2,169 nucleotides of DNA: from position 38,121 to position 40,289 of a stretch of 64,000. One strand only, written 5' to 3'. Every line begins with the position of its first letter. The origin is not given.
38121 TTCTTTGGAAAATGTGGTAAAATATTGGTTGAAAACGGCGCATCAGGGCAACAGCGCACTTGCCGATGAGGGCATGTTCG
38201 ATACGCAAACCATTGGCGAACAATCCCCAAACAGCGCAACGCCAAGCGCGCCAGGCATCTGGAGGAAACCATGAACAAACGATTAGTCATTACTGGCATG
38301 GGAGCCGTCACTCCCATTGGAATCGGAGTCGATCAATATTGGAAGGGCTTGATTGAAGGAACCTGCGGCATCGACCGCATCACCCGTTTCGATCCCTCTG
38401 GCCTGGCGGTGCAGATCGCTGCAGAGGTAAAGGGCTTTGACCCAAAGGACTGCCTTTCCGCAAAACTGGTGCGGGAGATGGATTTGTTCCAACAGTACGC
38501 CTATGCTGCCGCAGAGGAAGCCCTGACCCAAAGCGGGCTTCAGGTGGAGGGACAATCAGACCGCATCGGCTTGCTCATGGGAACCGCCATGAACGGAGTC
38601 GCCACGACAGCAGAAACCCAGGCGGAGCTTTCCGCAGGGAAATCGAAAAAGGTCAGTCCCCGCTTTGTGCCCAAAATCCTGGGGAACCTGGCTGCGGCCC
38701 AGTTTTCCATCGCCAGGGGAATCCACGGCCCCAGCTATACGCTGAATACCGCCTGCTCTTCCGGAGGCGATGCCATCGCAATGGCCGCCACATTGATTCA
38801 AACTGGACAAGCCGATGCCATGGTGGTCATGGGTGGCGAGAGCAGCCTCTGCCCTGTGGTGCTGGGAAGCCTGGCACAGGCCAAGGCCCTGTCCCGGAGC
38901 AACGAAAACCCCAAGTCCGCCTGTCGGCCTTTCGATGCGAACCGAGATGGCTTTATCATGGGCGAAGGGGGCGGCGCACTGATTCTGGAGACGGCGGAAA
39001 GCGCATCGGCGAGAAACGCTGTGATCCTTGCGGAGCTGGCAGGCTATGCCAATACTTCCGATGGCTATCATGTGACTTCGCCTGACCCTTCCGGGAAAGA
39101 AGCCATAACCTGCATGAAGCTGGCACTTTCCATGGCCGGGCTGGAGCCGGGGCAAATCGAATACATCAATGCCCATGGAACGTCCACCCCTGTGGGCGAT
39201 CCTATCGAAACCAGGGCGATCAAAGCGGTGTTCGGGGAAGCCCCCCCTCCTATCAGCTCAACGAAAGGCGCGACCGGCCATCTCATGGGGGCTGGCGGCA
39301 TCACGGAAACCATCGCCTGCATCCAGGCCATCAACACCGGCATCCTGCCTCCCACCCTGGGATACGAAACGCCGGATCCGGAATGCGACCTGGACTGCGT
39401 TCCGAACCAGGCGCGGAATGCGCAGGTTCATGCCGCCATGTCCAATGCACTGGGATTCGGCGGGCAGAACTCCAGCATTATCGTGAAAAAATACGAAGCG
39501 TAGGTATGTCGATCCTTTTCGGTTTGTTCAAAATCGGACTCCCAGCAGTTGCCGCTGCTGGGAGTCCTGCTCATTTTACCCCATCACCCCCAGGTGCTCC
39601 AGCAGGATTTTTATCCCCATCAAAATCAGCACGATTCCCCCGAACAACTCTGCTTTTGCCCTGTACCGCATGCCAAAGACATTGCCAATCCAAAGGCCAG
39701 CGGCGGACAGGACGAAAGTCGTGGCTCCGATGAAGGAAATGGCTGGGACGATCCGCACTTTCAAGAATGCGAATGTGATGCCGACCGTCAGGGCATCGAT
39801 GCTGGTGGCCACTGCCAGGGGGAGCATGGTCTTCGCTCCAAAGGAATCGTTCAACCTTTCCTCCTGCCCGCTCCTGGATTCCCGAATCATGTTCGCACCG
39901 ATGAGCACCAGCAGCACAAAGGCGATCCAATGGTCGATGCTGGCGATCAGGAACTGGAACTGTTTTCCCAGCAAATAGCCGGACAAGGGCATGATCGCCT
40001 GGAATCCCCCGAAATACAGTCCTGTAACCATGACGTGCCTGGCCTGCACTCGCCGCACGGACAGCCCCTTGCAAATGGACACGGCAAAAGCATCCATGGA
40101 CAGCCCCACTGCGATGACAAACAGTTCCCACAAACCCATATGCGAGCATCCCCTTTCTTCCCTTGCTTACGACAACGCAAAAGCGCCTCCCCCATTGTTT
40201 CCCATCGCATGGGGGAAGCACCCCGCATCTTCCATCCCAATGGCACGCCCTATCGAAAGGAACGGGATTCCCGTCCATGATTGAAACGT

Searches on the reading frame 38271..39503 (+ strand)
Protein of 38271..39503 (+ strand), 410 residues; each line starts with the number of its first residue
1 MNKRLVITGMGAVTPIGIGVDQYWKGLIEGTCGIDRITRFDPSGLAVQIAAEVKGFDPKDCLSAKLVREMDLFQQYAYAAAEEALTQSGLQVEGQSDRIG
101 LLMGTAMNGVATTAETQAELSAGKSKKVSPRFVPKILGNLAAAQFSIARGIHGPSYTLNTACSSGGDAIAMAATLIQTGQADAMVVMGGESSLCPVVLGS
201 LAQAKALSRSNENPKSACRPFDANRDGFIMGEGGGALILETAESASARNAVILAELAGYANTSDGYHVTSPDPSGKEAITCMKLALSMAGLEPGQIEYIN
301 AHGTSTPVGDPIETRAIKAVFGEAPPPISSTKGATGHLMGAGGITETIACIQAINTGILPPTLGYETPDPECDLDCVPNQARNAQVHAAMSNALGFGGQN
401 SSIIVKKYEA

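Call 8: search_protein_families(library=pfam, proteins=[window:38271-39503:+], max_evalue=0.01)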
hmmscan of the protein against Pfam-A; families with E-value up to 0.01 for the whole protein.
window:38271-39503:+ (410 aa): 4 families
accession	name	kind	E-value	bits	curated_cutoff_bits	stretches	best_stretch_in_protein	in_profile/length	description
PF00109.32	ketoacyl-synt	-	8.5e-54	183.2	20.8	1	3-245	2-252/252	Beta-ketoacyl synthase, N-terminal domain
PF02801.28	Ketoacyl-synt_C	-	2.3e-37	128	20.8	1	253-365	1-118/119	Beta-ketoacyl synthase, C-terminal domain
PF00108.29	Thiolase_N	-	3.7e-08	33.5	26.4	1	138-191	59-114/260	Thiolase, N-terminal domain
PF08545.16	ACP_syn_III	-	0.00014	22.1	24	1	158-190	3-35/80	3-Oxoacyl-[acyl-carrier-protein (ACP)] synthase III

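Call 11: find_encoding_contigs(protein=window:38271-39503:+, flank=3000, max_places=10)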
Protein window:38271-39503:+ (410 aa): 1 contig read that carries it; 1 place shown.
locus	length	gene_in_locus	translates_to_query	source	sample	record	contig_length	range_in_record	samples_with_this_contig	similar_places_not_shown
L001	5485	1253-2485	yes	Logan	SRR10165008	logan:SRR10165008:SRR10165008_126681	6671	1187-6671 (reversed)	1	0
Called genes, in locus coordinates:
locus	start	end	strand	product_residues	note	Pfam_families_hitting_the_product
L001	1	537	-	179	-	?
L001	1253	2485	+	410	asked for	PF00109:ketoacyl-synt, PF00108:Thiolase_N, PF02801:Ketoacyl-synt_C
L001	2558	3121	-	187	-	PF02659:Mntp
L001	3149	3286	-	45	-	-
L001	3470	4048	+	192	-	PF06325:PrmA (weak), PF05175:MTS (weak), PF13847:Methyltransf_31, PF13649:Methyltransf_25 (weak), PF06962:rRNA_methylase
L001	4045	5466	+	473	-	PF00224:PK, PF02887:PK_C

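Call 63: find_homologous_proteins(query=window:38271-39503:+, max_evalue=1e-150)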
Query window:38271-39503:+ (410 aa): 1382 proteins with E <= 1e-150 among 8000 candidates; the best 120 are listed.
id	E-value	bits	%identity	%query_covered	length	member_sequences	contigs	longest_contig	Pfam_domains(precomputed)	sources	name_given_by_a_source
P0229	1.7e-266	902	100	100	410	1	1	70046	PF00109.33,PF00108.30,PF02801.29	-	-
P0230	1.6e-238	809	89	100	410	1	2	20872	PF00109.33,PF00108.30,PF02801.29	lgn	-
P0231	2.4e-238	809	89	100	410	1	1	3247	PF00109.33,PF00108.30,PF02801.29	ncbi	-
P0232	2.5e-238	809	89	100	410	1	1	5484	PF00109.33,PF00108.30,PF02801.29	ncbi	-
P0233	2.0e-237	806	89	100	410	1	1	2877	PF00109.33,PF00108.30,PF02801.29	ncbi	-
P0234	6.2e-235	798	88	100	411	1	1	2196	PF00109.33,PF00108.30,PF02801.29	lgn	-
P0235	1.3e-234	797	87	100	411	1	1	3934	PF00109.33,PF00108.30,PF02801.29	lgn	-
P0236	1.2e-233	793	88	100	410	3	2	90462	PF00109.33,PF00108.30,PF02801.29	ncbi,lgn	-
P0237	1.0e-232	790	88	100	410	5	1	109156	PF00109.33,PF00108.30,PF02801.29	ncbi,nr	ncbi:beta-ketoacyl-[acyl-carrier-protein] synthase II [Clostridiales bacterium]|nr:beta-ketoacyl-[ac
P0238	2.0e-231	786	87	100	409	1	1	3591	PF00109.33,PF00108.30,PF02801.29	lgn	-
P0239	3.3e-230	782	86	100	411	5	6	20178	PF00109.33,PF00108.30,PF02801.29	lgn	-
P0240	3.3e-216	736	80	100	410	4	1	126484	PF00109.33,PF00108.30,PF02801.29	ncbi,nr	ncbi:beta-ketoacyl-ACP synthase II [bacterium 210820-DFI.6.37]|nr:beta-ketoacyl-ACP synthase II [bac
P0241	6.5e-216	735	80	100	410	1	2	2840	PF00109.33,PF00108.30,PF02801.29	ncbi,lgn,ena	-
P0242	2.0e-213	727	80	100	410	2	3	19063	PF00109.33,PF00108.30,PF02801.29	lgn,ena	-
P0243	7.7e-213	725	80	100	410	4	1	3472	PF00109.33,PF00108.30,PF02801.29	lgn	-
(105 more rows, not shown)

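Call 64: find_encoding_contigs(protein=P0237, flank=5000, max_places=4)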
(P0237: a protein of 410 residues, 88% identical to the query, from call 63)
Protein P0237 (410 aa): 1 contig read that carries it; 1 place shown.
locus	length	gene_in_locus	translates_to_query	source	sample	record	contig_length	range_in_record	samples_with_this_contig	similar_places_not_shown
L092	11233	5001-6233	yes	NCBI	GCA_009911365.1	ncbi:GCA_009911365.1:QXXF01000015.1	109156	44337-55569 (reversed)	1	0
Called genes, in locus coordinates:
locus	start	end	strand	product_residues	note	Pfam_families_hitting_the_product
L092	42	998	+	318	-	PF00248:Aldo_ket_red, PF13484:Fer4_16 (faint), PF00037:Fer4 (weak), PF12838:Fer4_7, PF13187:Fer4_9 (weak), PF13237:Fer4_10, PF14697:Fer4_21, PF25160:LdpA_Fe-S-bd (weak), +2 more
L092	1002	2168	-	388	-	PF02540:NAD_synthase (weak), PF03054:tRNA_Me_trans, PF06508:QueC (weak), PF20259:tRNA_Me_trans_M, PF20258:tRNA_Me_trans_C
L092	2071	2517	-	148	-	PF01592:NifU_N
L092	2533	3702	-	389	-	PF00266:Aminotran_5, PF01041:DegT_DnrJ_EryC1, PF01053:Cys_Met_Meta_PP (faint), PF01212:Beta_elim_lyase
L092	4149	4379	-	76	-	PF05979:DUF896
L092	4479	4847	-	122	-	PF02537:CRCB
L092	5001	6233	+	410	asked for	PF00109:ketoacyl-synt, PF00108:Thiolase_N, PF02801:Ketoacyl-synt_C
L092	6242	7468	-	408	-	-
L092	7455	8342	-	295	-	PF00005:ABC_tran, PF13304:AAA_21 (weak)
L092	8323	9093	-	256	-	-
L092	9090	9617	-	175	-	PF07638:Sigma70_ECF (faint), PF04542:Sigma70_r2, PF08281:Sigma70_r4_2, PF04545:Sigma70_r4 (weak)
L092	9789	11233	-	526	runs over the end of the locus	PF03553:Na_H_antiporter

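Call 65: find_encoding_contigs(protein=P0236, flank=5000, max_places=4)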
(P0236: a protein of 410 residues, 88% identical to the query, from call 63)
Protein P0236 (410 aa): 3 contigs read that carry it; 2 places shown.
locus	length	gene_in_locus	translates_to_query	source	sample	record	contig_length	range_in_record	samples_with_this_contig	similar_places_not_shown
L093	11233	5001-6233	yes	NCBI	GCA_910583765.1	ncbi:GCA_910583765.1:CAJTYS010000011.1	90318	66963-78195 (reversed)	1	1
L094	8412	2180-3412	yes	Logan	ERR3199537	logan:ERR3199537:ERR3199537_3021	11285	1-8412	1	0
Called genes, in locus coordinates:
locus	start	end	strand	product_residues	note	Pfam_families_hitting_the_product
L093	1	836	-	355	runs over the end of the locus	PF02540:NAD_synthase (weak), PF03054:tRNA_Me_trans, PF06508:QueC (weak), PF20259:tRNA_Me_trans_M, PF20258:tRNA_Me_trans_C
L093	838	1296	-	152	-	PF01592:NifU_N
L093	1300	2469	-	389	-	PF00266:Aminotran_5, PF01041:DegT_DnrJ_EryC1, PF01053:Cys_Met_Meta_PP (weak), PF01212:Beta_elim_lyase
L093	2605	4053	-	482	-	PF04326:SLFN_AlbA_2, PF13749:HATPase_c_4, PF12802:MarR_2 (faint), PF12840:HTH_20 (weak), PF13404:HTH_AsnC-type (weak), PF13412:HTH_24, PF08279:HTH_11 (weak)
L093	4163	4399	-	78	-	PF05979:DUF896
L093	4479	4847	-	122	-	PF02537:CRCB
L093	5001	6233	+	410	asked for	PF00109:ketoacyl-synt, PF00108:Thiolase_N, PF02801:Ketoacyl-synt_C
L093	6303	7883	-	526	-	PF03553:Na_H_antiporter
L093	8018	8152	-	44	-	-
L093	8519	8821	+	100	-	-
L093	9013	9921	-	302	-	-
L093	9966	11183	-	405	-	PF00375:SDF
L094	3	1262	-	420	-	?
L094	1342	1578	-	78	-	PF05979:DUF896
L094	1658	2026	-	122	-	PF02537:CRCB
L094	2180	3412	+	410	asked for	PF00109:ketoacyl-synt, PF00108:Thiolase_N, PF02801:Ketoacyl-synt_C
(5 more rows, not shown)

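Call 66: find_encoding_contigs(protein=P0230, flank=5000, max_places=4)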
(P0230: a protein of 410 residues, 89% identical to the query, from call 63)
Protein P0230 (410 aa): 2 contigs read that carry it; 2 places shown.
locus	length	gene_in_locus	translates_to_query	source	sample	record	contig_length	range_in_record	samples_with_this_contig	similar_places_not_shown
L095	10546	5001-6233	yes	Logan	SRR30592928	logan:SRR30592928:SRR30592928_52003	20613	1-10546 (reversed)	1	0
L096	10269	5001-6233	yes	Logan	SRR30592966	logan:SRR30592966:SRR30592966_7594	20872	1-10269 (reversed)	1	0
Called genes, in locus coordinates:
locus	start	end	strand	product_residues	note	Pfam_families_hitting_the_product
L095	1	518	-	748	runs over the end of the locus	PF00005:ABC_tran, PF02463:SMC_N, PF13304:AAA_21 (faint)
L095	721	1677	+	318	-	PF00248:Aldo_ket_red, PF12797:Fer4_2 (faint), PF12837:Fer4_6 (faint), PF00037:Fer4 (weak), PF12838:Fer4_7 (weak), PF13187:Fer4_9 (weak), PF13237:Fer4_10, PF14697:Fer4_21, +1 more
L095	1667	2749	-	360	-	PF00764:Arginosuc_synth (faint), PF02540:NAD_synthase, PF03054:tRNA_Me_trans, PF06508:QueC (weak), PF20259:tRNA_Me_trans_M, PF20258:tRNA_Me_trans_C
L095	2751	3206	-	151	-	PF01592:NifU_N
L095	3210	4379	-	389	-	PF00266:Aminotran_5, PF00155:Aminotran_1_2 (weak), PF01041:DegT_DnrJ_EryC1, PF01053:Cys_Met_Meta_PP (weak), PF01212:Beta_elim_lyase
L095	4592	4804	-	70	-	PF05979:DUF896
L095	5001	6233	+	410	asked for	PF00109:ketoacyl-synt, PF00108:Thiolase_N, PF02801:Ketoacyl-synt_C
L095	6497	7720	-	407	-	PF00375:SDF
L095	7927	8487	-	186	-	PF02659:Mntp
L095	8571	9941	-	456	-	PF00209:SNF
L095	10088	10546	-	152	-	?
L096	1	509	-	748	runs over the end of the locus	PF00005:ABC_tran, PF02463:SMC_N, PF13304:AAA_21 (faint)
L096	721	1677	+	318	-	PF00248:Aldo_ket_red, PF12797:Fer4_2 (faint), PF12837:Fer4_6 (faint), PF00037:Fer4 (weak), PF12838:Fer4_7 (weak), PF13187:Fer4_9 (weak), PF13237:Fer4_10, PF14697:Fer4_21, +1 more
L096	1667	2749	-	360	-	PF00764:Arginosuc_synth (faint), PF02540:NAD_synthase, PF03054:tRNA_Me_trans, PF06508:QueC (weak), PF20259:tRNA_Me_trans_M, PF20258:tRNA_Me_trans_C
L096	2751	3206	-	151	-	PF01592:NifU_N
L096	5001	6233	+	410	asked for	PF00109:ketoacyl-synt, PF00108:Thiolase_N, PF02801:Ketoacyl-synt_C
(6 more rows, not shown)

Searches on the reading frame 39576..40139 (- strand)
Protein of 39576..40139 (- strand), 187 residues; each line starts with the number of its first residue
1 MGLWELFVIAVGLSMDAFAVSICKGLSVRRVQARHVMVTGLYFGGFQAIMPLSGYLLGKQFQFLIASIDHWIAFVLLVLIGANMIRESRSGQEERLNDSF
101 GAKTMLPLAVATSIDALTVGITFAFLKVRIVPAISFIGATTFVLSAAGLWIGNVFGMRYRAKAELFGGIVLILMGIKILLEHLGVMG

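Call 52: find_encoding_contigs(protein=window:39576-40139:-, flank=4000, max_places=10)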
Protein window:39576-40139:- (187 aa): 1 contig read that carries it; 1 place shown.
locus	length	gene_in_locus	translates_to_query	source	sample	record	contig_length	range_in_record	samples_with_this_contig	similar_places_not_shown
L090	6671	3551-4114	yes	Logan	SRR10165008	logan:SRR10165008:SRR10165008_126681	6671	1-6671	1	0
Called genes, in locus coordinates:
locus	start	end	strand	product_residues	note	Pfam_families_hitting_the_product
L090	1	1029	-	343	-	?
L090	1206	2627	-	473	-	PF00224:PK, PF02887:PK_C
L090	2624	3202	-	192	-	PF06325:PrmA (weak), PF05175:MTS (weak), PF13847:Methyltransf_31, PF13649:Methyltransf_25 (weak), PF06962:rRNA_methylase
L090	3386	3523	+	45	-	-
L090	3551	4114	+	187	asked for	PF02659:Mntp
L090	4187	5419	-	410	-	PF00109:ketoacyl-synt, PF00108:Thiolase_N, PF02801:Ketoacyl-synt_C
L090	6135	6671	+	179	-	?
